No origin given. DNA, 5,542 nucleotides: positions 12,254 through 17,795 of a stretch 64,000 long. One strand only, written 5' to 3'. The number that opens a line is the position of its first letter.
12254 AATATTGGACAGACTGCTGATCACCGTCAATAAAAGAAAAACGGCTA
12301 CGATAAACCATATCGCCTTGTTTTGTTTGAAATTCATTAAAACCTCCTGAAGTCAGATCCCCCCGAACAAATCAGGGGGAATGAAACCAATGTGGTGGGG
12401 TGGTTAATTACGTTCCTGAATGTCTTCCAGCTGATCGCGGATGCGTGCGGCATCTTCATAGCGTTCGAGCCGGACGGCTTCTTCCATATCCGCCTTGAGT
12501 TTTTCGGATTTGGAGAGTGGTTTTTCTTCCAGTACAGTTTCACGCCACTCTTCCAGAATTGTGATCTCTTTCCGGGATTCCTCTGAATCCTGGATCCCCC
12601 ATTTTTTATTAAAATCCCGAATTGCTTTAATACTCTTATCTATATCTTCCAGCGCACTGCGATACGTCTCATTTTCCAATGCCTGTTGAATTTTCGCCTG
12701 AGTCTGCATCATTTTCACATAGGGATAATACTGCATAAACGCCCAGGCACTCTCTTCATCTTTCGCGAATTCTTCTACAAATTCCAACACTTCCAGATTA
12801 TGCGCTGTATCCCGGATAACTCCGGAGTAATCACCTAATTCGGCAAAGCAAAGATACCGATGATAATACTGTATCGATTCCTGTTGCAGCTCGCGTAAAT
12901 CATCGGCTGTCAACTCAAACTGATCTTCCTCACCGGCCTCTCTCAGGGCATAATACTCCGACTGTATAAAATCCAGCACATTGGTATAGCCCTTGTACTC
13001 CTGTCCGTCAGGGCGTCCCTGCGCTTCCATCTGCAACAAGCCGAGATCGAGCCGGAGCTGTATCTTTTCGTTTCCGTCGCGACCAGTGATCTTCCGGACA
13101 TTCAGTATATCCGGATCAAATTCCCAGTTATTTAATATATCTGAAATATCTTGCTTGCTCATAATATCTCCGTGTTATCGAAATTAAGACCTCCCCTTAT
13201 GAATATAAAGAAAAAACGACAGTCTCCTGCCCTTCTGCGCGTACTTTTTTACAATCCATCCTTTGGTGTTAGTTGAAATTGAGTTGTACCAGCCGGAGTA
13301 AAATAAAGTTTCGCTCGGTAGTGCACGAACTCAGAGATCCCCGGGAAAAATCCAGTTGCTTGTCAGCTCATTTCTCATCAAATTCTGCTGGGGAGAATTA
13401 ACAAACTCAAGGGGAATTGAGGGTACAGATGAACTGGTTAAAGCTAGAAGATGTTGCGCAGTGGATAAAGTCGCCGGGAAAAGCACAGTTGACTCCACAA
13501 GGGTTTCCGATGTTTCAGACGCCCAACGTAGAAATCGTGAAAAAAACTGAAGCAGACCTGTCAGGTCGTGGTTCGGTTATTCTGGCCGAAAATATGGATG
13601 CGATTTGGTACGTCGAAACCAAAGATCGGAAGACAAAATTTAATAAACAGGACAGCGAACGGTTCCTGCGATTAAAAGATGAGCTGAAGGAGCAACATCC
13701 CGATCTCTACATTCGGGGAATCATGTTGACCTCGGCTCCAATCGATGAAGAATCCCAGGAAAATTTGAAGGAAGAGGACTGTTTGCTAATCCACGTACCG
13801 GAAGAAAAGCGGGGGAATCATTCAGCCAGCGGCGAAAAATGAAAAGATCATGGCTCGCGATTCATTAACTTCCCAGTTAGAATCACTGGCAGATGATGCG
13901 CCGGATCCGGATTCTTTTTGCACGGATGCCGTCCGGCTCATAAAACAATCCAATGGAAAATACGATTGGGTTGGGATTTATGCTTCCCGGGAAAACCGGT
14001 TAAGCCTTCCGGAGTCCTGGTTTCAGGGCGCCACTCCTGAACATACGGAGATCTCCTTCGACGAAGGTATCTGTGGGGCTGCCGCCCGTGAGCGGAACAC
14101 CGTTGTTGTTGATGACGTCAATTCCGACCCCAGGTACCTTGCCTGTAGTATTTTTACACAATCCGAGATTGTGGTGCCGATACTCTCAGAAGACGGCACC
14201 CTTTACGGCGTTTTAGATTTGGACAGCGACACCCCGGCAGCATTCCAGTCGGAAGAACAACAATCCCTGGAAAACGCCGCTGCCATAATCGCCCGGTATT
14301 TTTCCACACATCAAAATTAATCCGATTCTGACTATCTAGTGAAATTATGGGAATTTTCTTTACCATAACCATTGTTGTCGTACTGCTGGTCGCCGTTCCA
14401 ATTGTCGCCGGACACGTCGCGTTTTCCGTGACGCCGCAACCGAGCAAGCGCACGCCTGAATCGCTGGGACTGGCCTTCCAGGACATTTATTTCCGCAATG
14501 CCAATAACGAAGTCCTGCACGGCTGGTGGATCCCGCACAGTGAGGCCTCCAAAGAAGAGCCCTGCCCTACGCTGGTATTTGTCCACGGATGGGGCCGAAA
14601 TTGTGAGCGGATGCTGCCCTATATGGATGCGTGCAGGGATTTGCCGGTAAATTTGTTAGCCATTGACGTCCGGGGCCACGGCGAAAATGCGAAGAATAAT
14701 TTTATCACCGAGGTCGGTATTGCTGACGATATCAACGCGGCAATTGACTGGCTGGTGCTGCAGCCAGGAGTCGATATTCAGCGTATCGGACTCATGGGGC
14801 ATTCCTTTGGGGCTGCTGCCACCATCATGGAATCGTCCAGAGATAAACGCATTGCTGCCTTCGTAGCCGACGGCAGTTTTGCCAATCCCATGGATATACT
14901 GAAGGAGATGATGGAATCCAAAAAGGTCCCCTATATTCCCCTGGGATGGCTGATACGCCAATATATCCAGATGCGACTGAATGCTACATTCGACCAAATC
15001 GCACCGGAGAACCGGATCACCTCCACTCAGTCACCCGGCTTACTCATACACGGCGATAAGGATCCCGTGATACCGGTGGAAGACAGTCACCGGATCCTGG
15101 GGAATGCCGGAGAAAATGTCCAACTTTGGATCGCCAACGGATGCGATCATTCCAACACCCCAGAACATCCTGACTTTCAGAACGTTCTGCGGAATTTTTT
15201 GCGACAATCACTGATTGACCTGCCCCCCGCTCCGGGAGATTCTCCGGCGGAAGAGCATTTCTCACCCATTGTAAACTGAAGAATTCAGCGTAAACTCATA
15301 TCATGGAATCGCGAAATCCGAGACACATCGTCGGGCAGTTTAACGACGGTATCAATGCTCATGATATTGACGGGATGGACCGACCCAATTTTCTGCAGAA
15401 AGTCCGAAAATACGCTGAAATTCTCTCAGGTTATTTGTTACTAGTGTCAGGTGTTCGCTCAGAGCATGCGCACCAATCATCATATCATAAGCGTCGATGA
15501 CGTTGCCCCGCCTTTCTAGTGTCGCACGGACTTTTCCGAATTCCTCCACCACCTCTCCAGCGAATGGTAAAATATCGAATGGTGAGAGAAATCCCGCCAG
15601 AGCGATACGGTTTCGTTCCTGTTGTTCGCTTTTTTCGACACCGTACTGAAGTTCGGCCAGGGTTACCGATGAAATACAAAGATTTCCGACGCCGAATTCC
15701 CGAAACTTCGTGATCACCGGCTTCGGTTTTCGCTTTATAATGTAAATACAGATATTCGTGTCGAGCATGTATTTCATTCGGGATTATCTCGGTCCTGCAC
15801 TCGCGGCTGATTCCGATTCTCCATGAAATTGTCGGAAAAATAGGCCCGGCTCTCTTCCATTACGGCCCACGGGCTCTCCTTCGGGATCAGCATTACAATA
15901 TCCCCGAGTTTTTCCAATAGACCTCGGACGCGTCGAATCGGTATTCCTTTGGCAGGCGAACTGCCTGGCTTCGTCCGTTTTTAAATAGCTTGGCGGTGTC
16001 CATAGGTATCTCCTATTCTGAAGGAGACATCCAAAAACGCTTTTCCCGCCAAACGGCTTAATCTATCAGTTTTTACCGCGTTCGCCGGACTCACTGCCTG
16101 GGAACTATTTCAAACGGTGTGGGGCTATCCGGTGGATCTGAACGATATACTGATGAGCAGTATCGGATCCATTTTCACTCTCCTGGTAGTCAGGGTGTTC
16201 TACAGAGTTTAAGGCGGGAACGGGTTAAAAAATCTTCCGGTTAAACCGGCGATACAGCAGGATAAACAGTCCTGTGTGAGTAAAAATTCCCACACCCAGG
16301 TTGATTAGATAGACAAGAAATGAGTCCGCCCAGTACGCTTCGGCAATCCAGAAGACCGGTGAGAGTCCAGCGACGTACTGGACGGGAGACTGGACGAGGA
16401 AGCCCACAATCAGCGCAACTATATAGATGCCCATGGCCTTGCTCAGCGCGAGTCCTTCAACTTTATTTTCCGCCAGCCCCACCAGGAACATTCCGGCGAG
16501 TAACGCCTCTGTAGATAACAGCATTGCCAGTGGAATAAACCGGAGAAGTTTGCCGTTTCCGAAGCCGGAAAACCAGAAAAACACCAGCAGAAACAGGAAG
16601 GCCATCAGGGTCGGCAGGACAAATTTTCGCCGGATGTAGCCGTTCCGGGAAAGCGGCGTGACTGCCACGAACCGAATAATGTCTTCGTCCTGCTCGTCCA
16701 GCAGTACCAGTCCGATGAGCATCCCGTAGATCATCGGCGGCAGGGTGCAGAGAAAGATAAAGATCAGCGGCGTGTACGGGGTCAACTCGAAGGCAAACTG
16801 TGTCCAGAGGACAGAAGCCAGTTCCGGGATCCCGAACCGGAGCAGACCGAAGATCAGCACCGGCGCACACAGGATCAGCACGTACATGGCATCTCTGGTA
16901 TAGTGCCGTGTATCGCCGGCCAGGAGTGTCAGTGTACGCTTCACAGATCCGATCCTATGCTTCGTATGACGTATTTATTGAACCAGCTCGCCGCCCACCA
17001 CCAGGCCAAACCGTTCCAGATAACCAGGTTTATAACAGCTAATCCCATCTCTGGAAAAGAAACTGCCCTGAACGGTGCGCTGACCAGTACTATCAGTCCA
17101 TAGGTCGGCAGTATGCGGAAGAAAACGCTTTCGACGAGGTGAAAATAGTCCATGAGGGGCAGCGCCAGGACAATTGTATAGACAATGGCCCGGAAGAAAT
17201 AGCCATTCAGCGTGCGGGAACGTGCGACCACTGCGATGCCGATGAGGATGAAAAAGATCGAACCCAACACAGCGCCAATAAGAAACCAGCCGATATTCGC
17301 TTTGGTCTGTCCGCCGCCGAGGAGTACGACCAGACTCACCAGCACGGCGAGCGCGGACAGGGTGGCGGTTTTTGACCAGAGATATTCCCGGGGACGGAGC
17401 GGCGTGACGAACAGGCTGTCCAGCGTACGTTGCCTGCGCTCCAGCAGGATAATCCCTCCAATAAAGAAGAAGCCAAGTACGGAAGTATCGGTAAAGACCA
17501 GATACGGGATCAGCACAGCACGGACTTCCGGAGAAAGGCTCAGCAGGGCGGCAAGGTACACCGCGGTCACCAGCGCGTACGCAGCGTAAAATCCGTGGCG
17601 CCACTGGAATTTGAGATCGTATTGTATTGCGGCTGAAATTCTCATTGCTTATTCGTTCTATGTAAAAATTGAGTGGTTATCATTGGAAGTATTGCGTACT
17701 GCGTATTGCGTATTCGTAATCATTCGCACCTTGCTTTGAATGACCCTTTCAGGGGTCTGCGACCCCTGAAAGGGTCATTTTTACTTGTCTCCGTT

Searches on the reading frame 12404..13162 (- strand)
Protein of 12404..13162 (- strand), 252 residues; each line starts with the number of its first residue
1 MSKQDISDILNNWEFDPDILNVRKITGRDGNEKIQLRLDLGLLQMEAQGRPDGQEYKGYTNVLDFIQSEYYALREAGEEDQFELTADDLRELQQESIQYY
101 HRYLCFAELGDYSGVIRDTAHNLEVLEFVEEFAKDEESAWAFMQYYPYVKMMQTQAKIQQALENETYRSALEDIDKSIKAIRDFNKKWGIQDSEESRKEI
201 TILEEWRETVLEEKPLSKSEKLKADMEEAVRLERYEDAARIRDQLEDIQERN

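Call 53: search_protein_families(library=pfam, proteins=[window:12404-13162:-], max_evalue=0.01)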
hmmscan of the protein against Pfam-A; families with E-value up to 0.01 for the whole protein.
window:12404-13162:- (252 aa): 1 family
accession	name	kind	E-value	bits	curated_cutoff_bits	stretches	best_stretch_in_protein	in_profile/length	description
PF02151.25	UVR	-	1.5e-07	31.4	21.5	1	220-250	5-35/36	UvrB/uvrC motif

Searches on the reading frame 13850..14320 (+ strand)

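Call 53: search_protein_families(library=pfam, proteins=[window:13850-14320:+], max_evalue=0.01)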
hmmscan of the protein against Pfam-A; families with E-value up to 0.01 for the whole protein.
window:13850-14320:+ (156 aa): 3 families
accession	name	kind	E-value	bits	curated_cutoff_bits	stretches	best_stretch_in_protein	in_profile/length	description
PF01590.32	GAF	-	7.4e-16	59.3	22.4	1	19-148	1-130/133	GAF domain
PF13185.12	GAF_2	-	1.8e-11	44.9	28.6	1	19-149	3-133/136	GAF domain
PF13492.12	GAF_3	-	0.00048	21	27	1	43-148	24-124/129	GAF domain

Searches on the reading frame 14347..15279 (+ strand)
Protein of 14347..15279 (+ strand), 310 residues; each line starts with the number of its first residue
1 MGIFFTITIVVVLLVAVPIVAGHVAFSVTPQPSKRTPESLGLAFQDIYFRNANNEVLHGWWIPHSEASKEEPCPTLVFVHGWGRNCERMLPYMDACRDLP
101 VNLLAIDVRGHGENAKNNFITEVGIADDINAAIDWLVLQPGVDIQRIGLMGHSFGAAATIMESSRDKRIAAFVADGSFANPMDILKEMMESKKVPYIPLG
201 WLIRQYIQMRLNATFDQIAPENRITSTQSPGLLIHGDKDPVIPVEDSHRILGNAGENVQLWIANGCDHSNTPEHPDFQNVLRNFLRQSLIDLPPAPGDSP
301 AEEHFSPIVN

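Call 53: search_protein_families(library=pfam, proteins=[window:14347-15279:+], max_evalue=0.01)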
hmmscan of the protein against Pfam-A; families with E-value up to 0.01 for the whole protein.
window:14347-15279:+ (310 aa): 11 families
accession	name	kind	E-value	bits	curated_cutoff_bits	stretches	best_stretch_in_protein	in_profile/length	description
PF12146.15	Hydrolase_4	-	1.6e-12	47.7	27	2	71-174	2-106/239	Serine aminopeptidase, S33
PF00561.26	Abhydrolase_1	-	1.3e-11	45.1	25.8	1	74-188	1-113/245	alpha/beta hydrolase fold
PF12697.13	Abhydrolase_6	-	2.7e-11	45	26.3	1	76-276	1-212/217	Alpha/beta hydrolase family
PF00326.27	Peptidase_S9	-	2.6e-09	37.3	22.6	1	125-269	44-188/213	Prolyl oligopeptidase family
PF20434.5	BD-FAE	-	1.6e-08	34.7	26.8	1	68-249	8-210/215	BD-FAE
PF02230.22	Abhydrolase_2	-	1.5e-05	25.4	23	0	219-273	146-204/217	Phospholipase/Carboxylesterase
PF01738.24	DLH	-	1.9e-05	24.8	21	1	124-173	76-125/217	Dienelactone hydrolase family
PF03403.19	PAF-AH_p_II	-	2.6e-05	23.4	20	1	125-179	204-255/372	Platelet-activating factor acetylhydrolase, isoform II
PF08840.17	BAAT_C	-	4.5e-05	24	20.9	1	131-196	8-72/210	BAAT / Acyl-CoA thioester hydrolase C terminal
PF05448.18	AXE1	-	0.00033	19.9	21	0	109-189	142-220/321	Acetyl xylan esterase (AXE1)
PF02129.25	Peptidase_S15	-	0.00054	20.2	23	0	101-177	52-128/262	X-Pro dipeptidyl-peptidase (S15 family)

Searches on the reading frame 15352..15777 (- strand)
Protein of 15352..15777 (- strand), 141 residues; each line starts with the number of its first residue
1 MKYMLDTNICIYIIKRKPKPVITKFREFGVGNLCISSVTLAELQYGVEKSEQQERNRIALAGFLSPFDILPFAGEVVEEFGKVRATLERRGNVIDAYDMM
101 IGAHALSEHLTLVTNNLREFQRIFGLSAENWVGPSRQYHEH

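Call 53: search_protein_families(library=pfam, proteins=[window:15352-15777:-], max_evalue=0.01)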
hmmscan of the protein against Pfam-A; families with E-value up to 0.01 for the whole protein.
window:15352-15777:- (141 aa): 1 family
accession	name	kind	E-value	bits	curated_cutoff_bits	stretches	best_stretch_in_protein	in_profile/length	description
PF01850.27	PIN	-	8.4e-20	72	23.6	1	3-123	1-117/120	PIN domain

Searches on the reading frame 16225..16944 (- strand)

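Call 53: search_protein_families(library=pfam, proteins=[window:16225-16944:-], max_evalue=0.01)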
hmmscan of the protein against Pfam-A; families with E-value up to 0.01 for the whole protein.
window:16225-16944:- (239 aa): 1 family
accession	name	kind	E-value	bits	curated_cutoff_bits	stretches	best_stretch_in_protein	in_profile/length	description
PF12730.13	ABC2_membrane_4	-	0.00021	21.7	27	1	19-147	14-137/179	ABC-2 family transporter protein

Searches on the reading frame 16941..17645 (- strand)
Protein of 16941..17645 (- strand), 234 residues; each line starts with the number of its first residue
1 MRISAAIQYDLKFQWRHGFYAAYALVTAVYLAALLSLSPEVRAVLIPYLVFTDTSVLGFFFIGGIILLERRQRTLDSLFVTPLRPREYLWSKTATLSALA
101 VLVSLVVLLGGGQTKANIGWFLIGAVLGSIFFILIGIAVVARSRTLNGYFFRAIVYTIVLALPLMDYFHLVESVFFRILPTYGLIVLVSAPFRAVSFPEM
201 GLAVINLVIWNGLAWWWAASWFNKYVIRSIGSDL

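Call 53: search_protein_families(library=pfam, proteins=[window:16941-17645:-], max_evalue=0.01)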
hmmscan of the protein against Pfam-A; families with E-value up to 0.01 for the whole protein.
window:16941-17645:- (234 aa): 3 families
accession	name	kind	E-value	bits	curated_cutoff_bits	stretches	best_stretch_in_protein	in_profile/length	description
PF24686.1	FLQE3_permease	-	6e-41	141.1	60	1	2-228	2-230/232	Fluoroquinolones export permease protein family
PF12698.13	ABC2_membrane_3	-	2.8e-05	23.8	31.6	1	55-216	173-342/347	ABC-2 family transporter protein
PF12730.13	ABC2_membrane_4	-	0.0081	16.6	27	1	56-162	63-173/179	ABC-2 family transporter protein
